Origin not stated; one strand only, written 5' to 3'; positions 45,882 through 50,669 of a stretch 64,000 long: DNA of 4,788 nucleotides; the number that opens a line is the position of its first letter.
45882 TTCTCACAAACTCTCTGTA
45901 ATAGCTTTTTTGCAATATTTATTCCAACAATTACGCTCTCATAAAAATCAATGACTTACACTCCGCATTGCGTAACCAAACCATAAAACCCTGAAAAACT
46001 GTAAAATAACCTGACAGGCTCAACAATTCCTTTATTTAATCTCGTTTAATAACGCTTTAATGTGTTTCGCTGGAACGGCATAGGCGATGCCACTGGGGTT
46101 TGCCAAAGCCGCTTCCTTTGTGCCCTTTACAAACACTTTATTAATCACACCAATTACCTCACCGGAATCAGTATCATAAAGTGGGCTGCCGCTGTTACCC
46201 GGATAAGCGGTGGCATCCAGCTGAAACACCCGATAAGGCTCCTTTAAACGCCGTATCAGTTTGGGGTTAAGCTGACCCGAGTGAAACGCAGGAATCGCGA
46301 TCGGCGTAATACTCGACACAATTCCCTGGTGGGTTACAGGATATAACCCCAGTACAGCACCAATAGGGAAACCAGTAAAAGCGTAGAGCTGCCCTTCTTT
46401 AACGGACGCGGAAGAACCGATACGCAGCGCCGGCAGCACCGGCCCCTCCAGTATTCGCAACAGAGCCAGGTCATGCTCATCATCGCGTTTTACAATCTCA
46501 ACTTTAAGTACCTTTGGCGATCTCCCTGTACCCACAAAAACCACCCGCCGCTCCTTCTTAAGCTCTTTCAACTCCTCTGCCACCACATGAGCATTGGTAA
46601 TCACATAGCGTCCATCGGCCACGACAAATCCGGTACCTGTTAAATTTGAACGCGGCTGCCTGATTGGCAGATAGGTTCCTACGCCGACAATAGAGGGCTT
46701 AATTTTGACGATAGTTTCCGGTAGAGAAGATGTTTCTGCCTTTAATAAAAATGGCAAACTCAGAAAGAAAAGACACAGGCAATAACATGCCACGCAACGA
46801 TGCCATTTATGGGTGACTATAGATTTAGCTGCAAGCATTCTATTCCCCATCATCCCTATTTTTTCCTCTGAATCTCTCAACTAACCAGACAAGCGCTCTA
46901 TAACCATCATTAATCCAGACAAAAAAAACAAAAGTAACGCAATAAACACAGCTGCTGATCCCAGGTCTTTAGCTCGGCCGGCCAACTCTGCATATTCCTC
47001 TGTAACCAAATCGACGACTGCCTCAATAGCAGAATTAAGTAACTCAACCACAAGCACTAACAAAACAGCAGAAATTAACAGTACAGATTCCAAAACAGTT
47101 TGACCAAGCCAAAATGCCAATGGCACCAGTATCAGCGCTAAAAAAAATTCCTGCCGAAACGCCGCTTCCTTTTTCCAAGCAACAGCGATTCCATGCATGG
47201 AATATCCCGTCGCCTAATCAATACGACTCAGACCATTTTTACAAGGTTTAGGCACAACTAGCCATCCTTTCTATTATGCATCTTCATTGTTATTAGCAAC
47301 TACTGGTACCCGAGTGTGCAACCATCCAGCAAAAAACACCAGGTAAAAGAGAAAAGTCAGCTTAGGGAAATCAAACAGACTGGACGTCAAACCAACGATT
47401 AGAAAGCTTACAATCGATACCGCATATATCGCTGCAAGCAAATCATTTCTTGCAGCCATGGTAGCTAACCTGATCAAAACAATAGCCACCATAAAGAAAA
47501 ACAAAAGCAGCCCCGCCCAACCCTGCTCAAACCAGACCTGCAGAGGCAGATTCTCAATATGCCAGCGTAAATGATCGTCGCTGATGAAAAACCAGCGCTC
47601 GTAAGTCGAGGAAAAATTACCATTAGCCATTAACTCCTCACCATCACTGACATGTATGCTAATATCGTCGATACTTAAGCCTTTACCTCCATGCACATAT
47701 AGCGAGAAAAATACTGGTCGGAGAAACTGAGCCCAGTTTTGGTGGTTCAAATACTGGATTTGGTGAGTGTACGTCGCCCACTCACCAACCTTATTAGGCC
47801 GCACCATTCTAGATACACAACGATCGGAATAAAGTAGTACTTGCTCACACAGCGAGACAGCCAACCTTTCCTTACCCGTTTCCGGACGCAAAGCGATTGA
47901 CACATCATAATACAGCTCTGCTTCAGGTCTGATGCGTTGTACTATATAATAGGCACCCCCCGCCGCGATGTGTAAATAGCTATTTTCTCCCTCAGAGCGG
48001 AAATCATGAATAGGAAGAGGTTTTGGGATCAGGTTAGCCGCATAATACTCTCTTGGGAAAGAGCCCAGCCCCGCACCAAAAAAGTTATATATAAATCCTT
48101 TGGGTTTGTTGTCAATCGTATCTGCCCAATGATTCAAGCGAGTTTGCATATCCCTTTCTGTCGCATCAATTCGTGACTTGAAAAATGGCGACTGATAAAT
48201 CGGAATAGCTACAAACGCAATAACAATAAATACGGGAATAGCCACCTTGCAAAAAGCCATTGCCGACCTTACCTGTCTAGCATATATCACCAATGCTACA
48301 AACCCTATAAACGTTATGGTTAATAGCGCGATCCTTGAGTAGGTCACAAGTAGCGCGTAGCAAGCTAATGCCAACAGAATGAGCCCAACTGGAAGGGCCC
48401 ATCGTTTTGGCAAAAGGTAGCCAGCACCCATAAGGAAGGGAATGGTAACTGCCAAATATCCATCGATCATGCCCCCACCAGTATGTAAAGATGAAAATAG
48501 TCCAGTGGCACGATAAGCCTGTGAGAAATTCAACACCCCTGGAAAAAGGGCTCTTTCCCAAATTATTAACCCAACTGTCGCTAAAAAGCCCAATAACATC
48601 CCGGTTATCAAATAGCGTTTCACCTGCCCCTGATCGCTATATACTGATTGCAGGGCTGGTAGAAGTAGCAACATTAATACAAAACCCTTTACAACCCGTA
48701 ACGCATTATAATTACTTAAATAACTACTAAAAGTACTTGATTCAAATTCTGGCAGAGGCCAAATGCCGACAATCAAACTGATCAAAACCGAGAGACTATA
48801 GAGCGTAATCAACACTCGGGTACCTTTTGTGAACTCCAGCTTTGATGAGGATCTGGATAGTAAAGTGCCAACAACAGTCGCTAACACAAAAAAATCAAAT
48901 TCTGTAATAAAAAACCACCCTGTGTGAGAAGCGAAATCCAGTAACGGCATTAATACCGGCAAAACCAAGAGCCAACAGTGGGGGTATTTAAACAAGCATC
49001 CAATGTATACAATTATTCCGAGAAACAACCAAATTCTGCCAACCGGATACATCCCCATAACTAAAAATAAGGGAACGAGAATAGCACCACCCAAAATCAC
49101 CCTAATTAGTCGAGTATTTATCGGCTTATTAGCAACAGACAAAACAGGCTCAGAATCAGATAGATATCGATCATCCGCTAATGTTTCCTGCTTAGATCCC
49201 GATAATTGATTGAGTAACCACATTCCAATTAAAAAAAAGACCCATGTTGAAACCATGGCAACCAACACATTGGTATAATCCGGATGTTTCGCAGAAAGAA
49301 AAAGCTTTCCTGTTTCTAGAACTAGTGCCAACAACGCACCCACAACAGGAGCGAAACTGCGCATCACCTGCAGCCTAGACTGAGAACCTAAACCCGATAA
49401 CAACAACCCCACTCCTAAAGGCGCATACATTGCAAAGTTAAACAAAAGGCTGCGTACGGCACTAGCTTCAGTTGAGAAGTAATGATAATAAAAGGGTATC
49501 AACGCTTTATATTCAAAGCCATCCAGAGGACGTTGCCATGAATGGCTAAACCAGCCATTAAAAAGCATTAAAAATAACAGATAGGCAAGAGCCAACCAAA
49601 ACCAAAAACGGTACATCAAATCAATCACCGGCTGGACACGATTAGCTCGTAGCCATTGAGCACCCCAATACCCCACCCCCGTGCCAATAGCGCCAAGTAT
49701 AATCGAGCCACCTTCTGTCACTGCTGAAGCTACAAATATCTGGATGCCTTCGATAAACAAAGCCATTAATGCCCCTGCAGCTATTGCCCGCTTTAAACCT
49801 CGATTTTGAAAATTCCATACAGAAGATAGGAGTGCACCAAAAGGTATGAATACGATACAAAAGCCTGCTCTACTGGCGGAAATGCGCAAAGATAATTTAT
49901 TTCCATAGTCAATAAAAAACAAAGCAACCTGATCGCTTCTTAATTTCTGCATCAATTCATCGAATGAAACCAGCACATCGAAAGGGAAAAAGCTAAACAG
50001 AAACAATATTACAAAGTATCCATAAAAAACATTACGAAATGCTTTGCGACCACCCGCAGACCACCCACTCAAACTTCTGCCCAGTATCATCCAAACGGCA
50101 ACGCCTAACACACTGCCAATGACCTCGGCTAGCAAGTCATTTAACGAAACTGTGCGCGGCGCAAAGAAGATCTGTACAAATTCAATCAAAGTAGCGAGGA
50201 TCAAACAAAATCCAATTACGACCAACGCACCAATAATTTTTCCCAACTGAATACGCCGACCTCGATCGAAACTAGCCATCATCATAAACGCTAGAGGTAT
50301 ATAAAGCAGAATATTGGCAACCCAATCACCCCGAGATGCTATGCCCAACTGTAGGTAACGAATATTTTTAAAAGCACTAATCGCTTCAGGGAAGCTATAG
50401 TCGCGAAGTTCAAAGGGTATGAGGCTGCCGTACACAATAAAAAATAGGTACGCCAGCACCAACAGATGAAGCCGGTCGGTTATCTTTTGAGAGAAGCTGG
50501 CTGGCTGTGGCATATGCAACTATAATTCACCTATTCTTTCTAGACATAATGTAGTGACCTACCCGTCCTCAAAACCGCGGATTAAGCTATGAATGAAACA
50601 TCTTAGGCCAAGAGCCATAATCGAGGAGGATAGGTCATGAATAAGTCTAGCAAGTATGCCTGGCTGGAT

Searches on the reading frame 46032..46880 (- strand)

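Call 26: search_protein_families(library=ncbifam, proteins=[window:46032-46880:-], max_evalue=0.00001)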
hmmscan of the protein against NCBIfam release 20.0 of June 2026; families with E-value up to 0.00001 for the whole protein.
window:46032-46880:- (282 aa): 13 families
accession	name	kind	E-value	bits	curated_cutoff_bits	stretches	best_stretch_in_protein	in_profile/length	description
TIGR02037.1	degP_htrA_DO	subfamily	9.1e-21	74.3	416.2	1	76-281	56-227/434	Do family serine endopeptidase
NF033740.0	MarP_fam_protase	equivalog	6.3e-18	65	250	1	58-256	191-358/390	MarP family serine protease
NF041521.1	HhoA_HhoB_HtrA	equivalog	1.3e-16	60.8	450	1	77-279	54-221/335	HhoA/HhoB/HtrA family serine endopeptidase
NF047968.1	SerProtHtrA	equivalog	5.3e-15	55.6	470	1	59-278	61-253/357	serine protease HtrA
NF050055.1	SerProtHtrAMycob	equivalog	6.5e-15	55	800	1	77-280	224-405/502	serine protease HtrA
TIGR02038.1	protease_degS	equivalog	9.3e-12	44.7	422.95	1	78-280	76-245/351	outer membrane-stress sensor serine endopeptidase DegS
NF040960.1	MamE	equivalog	8.7e-11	41.1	800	1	81-278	123-290/659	magnetosome formation protease MamE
NF040961.1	MamO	equivalog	3e-09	35.8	800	1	55-192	77-200/648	magnetosome protein MamO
NF008147.1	PRK10898.1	equivalog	4.9e-09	35.8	408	1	80-275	78-241/352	outer membrane-stress sensor serine endopeptidase DegS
NF008189.1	PRK10942.1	equivalog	1.3e-07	30.5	720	1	82-280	115-280/477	serine endoprotease DegP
NF007526.1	PRK10139.1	equivalog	1.5e-07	30.5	756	1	82-277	93-255/456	serine endoprotease DegQ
NF053637.1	SerProtHtrAspr2045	equivalog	6.4e-07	28.6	650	1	92-280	118-281/394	serine protease HtrA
NF041810.1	Avs1b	equivalog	4.7e-06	24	1500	1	80-174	18-108/1931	AVAST type 1 anti-phage system protease Avs1b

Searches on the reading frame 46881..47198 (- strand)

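Call 79: search_protein_families(library=pfam, proteins=[window:46881-47198:-], max_evalue=0.001)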
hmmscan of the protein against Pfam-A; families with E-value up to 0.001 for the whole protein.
window:46881-47198:- (105 aa): 1 family
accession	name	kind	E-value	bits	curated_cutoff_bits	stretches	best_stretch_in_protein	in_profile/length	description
PF01219.24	DAGK_prokar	-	3.1e-32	110.9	22.3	1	1-98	4-101/102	Prokaryotic diacylglycerol kinase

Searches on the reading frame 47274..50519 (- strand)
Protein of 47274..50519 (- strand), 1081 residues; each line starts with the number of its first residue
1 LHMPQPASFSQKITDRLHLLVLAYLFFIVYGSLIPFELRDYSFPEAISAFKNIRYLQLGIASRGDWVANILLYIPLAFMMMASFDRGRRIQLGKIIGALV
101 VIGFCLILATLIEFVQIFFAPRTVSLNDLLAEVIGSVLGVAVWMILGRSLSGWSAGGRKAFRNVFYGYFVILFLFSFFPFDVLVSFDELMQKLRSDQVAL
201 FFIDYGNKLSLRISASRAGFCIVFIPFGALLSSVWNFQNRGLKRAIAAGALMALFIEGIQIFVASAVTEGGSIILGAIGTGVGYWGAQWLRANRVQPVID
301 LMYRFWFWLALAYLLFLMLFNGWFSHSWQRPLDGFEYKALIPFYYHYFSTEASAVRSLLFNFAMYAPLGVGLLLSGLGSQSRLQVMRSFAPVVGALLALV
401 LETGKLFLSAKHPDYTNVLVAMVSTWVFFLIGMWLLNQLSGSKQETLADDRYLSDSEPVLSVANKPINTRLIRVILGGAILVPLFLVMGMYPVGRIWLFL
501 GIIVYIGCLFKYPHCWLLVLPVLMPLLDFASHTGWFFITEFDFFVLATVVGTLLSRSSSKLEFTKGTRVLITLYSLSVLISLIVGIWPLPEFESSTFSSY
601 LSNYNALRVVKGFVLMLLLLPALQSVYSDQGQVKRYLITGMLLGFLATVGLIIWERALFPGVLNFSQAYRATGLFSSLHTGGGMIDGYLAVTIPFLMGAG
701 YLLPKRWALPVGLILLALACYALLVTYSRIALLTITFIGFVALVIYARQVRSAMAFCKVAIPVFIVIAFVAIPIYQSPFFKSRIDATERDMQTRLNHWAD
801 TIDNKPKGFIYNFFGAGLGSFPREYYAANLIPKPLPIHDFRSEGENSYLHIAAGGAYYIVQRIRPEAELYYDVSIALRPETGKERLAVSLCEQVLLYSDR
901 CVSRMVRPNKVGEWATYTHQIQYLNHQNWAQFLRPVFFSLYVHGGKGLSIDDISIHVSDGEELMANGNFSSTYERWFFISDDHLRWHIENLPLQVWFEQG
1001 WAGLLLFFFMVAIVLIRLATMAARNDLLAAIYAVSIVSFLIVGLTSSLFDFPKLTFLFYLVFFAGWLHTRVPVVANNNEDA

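Call 26: search_protein_families(library=ncbifam, proteins=[window:47274-50519:-], max_evalue=0.00001)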
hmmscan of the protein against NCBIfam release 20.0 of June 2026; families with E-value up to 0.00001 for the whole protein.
window:47274-50519:- (1081 aa): 0 families

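Call 79: search_protein_families(library=pfam, proteins=[window:47274-50519:-], max_evalue=0.001)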
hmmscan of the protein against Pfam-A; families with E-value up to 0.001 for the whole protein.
window:47274-50519:- (1081 aa): 2 families
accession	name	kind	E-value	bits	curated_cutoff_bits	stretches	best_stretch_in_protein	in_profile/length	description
PF04892.17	VanZ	-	5.7e-17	63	30.1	2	27-146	11-125/126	VanZ like family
PF04932.20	Wzy_C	-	9.5e-11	42.1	31.7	1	715-853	2-138/149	O-Antigen ligase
